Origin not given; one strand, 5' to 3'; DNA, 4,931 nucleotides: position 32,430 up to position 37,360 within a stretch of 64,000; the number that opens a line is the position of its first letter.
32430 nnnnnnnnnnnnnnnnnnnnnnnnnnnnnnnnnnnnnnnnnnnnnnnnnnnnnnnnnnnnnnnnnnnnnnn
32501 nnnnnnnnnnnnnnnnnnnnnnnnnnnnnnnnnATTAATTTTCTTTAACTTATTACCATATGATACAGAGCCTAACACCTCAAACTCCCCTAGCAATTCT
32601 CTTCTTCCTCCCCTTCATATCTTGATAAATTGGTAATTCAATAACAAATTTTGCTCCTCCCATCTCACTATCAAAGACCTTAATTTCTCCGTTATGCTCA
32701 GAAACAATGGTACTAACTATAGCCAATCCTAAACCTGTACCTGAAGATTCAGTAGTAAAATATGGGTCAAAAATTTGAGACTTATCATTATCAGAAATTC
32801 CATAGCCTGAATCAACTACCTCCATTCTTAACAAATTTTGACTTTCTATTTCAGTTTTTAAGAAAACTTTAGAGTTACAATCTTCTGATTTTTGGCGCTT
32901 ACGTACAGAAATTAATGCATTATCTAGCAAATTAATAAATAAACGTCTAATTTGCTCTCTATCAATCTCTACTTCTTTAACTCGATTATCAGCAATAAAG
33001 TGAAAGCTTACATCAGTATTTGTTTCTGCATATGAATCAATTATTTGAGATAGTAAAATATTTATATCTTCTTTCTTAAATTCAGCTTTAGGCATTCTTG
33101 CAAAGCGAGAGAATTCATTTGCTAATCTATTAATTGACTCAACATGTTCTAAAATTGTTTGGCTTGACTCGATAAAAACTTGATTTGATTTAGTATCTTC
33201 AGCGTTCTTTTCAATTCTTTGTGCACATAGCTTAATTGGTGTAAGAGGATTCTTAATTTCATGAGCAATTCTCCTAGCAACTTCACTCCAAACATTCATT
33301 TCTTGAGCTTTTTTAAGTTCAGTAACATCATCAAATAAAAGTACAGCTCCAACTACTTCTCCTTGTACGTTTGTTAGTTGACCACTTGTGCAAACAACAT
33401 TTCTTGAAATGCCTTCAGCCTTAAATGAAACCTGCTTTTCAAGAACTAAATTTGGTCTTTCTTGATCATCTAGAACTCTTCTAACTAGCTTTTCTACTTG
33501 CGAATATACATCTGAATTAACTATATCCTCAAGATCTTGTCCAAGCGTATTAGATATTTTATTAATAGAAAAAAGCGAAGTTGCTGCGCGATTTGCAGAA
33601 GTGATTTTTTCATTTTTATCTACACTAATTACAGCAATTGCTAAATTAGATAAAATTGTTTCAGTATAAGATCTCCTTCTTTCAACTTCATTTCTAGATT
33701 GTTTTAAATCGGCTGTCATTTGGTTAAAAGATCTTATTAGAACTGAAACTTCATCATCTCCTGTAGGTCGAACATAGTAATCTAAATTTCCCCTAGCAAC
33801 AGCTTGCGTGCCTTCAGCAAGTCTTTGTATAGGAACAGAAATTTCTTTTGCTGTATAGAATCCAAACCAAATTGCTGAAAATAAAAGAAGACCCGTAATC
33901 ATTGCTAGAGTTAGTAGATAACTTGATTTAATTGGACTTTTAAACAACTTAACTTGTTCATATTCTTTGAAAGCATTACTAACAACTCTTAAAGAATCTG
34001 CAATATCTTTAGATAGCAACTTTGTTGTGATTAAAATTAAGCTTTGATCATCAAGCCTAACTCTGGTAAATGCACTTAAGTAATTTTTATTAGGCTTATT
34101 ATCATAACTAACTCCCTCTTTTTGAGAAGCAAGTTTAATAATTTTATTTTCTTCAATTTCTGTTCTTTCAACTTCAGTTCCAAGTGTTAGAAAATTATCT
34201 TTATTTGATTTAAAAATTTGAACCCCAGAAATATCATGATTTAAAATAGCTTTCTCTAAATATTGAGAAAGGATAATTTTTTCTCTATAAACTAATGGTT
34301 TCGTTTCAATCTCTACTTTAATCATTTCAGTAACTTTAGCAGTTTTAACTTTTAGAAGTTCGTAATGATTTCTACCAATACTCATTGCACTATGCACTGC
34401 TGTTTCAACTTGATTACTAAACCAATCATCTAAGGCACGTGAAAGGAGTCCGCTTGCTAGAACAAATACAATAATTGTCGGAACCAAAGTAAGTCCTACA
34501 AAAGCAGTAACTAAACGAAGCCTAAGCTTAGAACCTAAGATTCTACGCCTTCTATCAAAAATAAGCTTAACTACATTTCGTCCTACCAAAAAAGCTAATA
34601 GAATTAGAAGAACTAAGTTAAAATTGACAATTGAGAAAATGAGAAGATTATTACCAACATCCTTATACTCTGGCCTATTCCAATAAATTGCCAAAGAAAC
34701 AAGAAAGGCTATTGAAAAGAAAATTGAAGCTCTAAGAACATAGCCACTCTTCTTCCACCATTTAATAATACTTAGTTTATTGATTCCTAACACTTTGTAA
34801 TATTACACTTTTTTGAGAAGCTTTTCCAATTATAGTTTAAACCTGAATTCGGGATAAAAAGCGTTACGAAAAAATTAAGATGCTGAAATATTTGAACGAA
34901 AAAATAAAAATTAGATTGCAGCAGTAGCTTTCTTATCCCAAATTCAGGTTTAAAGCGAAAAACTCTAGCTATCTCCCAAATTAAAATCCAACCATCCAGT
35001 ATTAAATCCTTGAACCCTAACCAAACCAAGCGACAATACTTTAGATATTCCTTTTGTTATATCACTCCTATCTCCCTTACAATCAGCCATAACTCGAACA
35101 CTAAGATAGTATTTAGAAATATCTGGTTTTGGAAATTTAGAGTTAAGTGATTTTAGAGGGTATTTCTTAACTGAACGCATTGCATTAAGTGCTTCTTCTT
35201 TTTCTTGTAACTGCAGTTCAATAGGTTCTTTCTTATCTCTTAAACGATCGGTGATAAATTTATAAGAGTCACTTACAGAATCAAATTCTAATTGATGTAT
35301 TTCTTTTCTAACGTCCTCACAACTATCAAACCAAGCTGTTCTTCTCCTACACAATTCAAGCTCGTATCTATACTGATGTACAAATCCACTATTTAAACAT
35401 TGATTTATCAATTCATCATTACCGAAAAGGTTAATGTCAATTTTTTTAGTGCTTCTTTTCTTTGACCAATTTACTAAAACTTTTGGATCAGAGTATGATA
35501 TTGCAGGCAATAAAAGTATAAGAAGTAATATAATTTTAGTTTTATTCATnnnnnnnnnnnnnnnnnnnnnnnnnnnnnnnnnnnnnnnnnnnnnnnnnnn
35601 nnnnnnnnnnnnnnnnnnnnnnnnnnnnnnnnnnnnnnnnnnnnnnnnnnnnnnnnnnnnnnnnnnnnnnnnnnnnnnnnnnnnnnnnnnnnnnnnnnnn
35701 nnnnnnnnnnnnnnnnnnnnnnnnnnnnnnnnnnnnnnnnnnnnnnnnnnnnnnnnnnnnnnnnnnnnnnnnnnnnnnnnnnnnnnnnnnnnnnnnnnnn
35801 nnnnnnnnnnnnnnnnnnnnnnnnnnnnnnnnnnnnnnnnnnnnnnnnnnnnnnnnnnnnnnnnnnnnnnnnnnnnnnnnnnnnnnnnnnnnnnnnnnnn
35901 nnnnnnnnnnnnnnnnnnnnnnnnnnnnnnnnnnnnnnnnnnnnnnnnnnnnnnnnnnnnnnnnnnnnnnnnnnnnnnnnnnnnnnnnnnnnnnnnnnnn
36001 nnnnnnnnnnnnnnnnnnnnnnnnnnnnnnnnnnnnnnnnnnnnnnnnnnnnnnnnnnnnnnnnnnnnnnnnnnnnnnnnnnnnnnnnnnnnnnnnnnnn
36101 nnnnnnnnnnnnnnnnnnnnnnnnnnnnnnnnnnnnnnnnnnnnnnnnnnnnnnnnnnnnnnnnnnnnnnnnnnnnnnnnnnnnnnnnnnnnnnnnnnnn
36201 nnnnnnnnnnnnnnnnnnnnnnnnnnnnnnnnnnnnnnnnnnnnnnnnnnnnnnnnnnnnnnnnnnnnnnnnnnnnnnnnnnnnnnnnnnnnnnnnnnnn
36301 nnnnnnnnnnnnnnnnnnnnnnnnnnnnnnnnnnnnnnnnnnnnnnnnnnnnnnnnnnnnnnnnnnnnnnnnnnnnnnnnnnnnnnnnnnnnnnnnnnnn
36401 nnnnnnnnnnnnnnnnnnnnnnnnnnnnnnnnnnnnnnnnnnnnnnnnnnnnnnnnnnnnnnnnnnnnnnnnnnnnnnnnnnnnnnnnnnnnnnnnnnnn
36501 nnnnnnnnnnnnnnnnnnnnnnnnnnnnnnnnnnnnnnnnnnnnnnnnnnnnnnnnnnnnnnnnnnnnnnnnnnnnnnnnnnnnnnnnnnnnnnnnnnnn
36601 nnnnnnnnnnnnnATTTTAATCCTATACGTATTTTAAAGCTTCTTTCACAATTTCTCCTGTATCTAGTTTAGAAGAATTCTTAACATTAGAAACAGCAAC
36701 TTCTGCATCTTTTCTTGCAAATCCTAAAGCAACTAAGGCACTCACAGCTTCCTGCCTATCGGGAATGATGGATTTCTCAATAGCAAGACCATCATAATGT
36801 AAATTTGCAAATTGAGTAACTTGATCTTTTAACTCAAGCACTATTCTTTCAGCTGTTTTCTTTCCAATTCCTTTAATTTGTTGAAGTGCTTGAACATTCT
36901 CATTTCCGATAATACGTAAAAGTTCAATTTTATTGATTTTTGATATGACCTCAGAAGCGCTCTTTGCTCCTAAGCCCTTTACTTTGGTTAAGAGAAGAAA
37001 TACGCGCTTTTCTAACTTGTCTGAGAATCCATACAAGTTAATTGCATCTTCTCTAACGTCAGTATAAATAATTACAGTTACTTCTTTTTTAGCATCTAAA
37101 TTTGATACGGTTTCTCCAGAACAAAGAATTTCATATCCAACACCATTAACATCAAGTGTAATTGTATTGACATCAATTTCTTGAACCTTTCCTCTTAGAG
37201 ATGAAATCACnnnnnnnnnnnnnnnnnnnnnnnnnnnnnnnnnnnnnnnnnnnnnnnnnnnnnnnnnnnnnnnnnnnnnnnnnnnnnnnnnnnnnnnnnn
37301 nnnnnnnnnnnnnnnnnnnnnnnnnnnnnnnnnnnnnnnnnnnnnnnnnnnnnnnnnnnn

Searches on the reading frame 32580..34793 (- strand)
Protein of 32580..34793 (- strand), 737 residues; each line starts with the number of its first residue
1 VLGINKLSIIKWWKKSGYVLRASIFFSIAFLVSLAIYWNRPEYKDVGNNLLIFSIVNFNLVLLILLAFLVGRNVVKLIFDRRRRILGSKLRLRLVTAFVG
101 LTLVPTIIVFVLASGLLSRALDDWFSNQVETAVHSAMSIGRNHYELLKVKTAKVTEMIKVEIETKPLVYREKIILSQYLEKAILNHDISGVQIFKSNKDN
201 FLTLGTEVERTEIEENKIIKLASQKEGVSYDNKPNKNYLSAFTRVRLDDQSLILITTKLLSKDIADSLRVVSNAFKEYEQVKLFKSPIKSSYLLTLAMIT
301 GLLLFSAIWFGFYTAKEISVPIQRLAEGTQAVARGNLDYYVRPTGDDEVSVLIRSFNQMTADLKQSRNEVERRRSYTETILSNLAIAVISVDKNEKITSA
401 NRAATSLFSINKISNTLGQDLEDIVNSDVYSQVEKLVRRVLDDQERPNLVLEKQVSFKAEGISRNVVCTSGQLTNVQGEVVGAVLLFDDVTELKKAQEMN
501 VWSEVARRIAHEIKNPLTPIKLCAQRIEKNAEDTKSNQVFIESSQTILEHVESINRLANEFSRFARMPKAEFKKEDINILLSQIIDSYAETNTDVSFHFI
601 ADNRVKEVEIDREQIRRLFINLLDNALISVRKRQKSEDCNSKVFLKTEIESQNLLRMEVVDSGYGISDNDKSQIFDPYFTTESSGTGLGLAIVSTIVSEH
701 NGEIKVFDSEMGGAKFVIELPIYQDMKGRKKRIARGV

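Call 20: find_related_loci(query=window:32580-34793:-, collection=genome_contigs, flank=10000)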
Query window:32580-34793:- (737 aa) in genome_contigs; peptide patterns used: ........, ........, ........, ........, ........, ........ (x = any residue, [..] = any of these).
65 stretches matched a pattern; 1 encode a relative of the query (tblastn E <= 1e-3); 1 distinct loci.
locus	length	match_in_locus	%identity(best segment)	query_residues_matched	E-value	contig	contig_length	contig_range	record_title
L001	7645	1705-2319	26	380-597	2e-6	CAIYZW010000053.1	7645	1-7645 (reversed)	MAG: uncultured Bacteroidetes bacterium isolate Ja1_bin-3933 genome assembly, contig: bin-3933:0053/1089, whole genome s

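Call 26: find_homologous_proteins(query=window:32580-34793:-)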
Query window:32580-34793:- (737 aa): 449 proteins with E <= 0.001 among 8000 candidates; the best 120 are listed.
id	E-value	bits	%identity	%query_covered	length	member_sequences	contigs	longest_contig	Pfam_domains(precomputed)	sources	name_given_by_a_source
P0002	0.0e+0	1581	100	100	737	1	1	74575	PF13596.13,PF00672.31,PF08448.17,PF02518.32,PF00512.32,PF00989.32,PF19312.5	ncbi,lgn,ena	-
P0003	2.6e-205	702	47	96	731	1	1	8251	PF00672.31,PF13188.14,PF08448.17,PF02518.32,PF00512.32,PF00989.32,PF19312.5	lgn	-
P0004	4.0e-205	701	44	98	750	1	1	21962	PF00672.31,PF13426.14,PF08448.17,PF02518.32,PF00512.32,PF00989.32,PF19312.5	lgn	-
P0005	1.1e-203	696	48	96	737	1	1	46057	PF00672.31,PF08448.17,PF02518.32,PF00512.32,PF00989.32,PF19312.5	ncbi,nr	ncbi:MAG: HAMP domain-containing protein [Deltaproteobacteria bacterium]|nr:HAMP domain-containing p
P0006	2.5e-203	695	47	96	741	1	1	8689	PF13596.13,PF00672.31,PF13426.14,PF08448.17,PF02518.32,PF00512.32,PF00989.32,PF19312.5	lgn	-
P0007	1.9e-201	689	46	95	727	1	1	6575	PF00672.31,PF13426.14,PF13188.14,PF08448.17,PF02518.32,PF00512.32,PF00989.32,PF19312.5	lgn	-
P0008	1.1e-200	686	44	99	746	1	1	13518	PF00672.31,PF13426.14,PF02518.32,PF00512.32,PF00989.32,PF19312.5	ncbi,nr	ncbi:ATP-binding protein [Oligoflexia bacterium]|nr:ATP-binding protein [Oligoflexia bacterium]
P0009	2.8e-200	685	46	95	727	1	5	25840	PF00672.31,PF13426.14,PF08448.17,PF02518.32,PF00512.32,PF00989.32,PF19312.5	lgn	-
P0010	7.1e-200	684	46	91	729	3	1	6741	PF00672.31,PF08448.17,PF02518.32,PF00512.32,PF00989.32,PF19312.5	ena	-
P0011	4.2e-199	681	45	99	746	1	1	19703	PF00672.31,PF08448.17,PF02518.32,PF00512.32,PF00989.32,PF19312.5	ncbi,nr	ncbi:MAG: HAMP domain-containing protein [Oligoflexia bacterium]|nr:HAMP domain-containing protein [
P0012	1.2e-198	680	44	99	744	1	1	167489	PF00672.31,PF13426.14,PF08448.17,PF02518.32,PF00512.32,PF00989.32,PF19312.5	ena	-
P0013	7.7e-198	677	45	98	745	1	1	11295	PF00672.31,PF13426.14,PF02518.32,PF00512.32,PF00989.32,PF19312.5,PF14501.13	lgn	-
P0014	8.2e-198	677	44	97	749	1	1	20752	PF00672.31,PF08448.17,PF02518.32,PF00512.32,PF00989.32,PF19312.5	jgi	-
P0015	1.3e-197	676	45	98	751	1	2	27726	PF00672.31,PF13426.14,PF08448.17,PF02518.32,PF00512.32,PF00989.32,PF19312.5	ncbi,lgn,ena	-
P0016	1.5e-197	676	47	95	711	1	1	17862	PF00672.31,PF02518.32,PF00512.32,PF00989.32,PF19312.5,PF14501.13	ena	-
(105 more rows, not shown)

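Call 29: find_encoding_contigs(protein=P0002, flank=10000)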
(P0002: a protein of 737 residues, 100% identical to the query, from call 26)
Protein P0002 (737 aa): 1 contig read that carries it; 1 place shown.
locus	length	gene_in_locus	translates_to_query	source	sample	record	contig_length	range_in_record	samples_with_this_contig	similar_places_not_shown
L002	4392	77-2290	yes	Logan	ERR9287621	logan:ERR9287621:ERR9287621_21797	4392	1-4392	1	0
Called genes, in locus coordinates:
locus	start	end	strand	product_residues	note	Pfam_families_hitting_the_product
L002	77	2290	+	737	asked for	PF19312:NtrY_N, PF00672:HAMP, PF00989:PAS, PF08448:PAS_4 (weak), PF13596:PAS_10 (weak), PF00512:HisKA, PF02518:HATPase_c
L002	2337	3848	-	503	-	-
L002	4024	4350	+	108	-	-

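Call 47: find_encoding_contigs(protein=P0005, flank=10000, max_places=2)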
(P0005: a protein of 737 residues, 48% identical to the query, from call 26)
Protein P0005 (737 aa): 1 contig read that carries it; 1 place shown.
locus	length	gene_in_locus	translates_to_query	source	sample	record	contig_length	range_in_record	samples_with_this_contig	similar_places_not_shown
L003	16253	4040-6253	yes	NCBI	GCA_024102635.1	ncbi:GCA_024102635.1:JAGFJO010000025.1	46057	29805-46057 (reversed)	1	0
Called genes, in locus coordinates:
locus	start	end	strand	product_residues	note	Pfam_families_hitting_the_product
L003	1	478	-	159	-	?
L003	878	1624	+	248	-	PF20772:TACO1_YebC_N, PF01709:Transcrip_reg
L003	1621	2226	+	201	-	PF01330:RuvA_N, PF14520:HHH_5, PF07499:RuvA_C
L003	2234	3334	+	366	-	PF05496:RuvB_N, PF01078:Mg_chelatase (faint), PF00004:AAA, PF07728:AAA_5 (faint), PF17864:AAA_lid_4, PF05491:WHD_RuvB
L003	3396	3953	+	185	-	PF14334:DUF4390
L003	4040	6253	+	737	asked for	PF19312:NtrY_N, PF00672:HAMP, PF00989:PAS, PF08448:PAS_4 (weak), PF00512:HisKA, PF02518:HATPase_c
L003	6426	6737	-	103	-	-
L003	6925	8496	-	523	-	PF01293:PEPCK_ATP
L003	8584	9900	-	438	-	-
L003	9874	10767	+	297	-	-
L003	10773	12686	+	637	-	PF00890:FAD_binding_2, PF01266:DAO, PF02910:Succ_DH_flav_C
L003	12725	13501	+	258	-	PF13085:Fer2_3, PF13187:Fer4_9 (faint), PF13237:Fer4_10, PF00037:Fer4 (weak), PF12797:Fer4_2 (weak), PF12837:Fer4_6 (weak), PF12838:Fer4_7, PF13183:Fer4_8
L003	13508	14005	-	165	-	-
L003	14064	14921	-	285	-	PF01842:ACT (weak), PF00551:Formyl_trans_N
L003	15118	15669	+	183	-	-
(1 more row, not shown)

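Call 48: find_encoding_contigs(protein=P0012, flank=10000, max_places=2)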
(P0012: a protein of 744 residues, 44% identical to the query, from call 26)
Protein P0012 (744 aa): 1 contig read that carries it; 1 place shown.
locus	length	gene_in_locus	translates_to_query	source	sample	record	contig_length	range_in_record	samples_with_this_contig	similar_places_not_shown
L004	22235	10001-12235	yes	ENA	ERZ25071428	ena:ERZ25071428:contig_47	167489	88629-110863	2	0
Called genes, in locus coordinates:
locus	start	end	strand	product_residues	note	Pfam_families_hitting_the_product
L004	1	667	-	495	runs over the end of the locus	PF00089:Trypsin, PF13365:Trypsin_2, PF00595:PDZ (weak), PF13180:PDZ_2, PF17820:PDZ_6, PF00595:PDZ, PF13180:PDZ_2, PF17820:PDZ_6, +1 more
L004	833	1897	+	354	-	-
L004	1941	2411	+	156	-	-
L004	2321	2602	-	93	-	-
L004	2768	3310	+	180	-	-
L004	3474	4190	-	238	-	-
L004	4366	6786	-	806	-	PF14814:UB2H (weak), PF00912:Transgly, PF00905:Transpeptidase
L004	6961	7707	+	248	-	PF20772:TACO1_YebC_N, PF01709:Transcrip_reg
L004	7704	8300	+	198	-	PF01330:RuvA_N, PF00633:HHH (faint), PF14520:HHH_5, PF07499:RuvA_C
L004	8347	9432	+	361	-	PF01078:Mg_chelatase (faint), PF05496:RuvB_N, PF00004:AAA, PF07728:AAA_5 (faint), PF17864:AAA_lid_4, PF05491:WHD_RuvB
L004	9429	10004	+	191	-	PF14334:DUF4390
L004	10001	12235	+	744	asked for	PF19312:NtrY_N (weak), PF08448:PAS_4 (faint), PF00672:HAMP, PF00989:PAS, PF13426:PAS_9 (weak), PF00512:HisKA, PF02518:HATPase_c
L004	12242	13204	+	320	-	PF00316:FBPase, PF18913:FBPase_C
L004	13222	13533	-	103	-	-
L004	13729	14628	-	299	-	-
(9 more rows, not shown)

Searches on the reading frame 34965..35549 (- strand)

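Call 18: search_protein_families(library=pfam, proteins=[window:34965-35549:-], max_evalue=0.001)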
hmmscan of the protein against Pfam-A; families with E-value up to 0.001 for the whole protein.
window:34965-35549:- (194 aa): 1 family
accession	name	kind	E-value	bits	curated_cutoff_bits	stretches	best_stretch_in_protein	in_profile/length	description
PF14334.11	DUF4390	-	1.4e-05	25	27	1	47-156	31-133/161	Domain of unknown function (DUF4390)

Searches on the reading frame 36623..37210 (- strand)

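Call 31: search_protein_families(library=pfam, proteins=[window:36623-37210:-], max_evalue=0.0001)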
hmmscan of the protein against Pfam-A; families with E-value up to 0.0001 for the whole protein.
window:36623-37210:- (195 aa): 6 families
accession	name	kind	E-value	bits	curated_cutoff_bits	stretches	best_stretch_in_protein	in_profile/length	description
PF01330.27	RuvA_N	-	1.8e-20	73.2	23.6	1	1-61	1-61/61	RuvA N terminal domain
PF07499.19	RuvA_C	-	2.9e-12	47.3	24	1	152-193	3-44/47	RuvA, C-terminal domain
PF14520.12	HHH_5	-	5e-12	46.5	27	1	71-129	1-57/57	Helix-hairpin-helix domain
PF00633.29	HHH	-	7e-06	26.1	24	0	107-124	11-28/30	Helix-hairpin-helix motif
PF21176.3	RecR_HhH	-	6.7e-05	23.1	27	0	106-127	5-26/45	RecR, helix-hairpin-helix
PF00416.27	Ribosomal_S13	-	8.3e-05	23.4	31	0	103-137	10-46/128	Ribosomal protein S13/S18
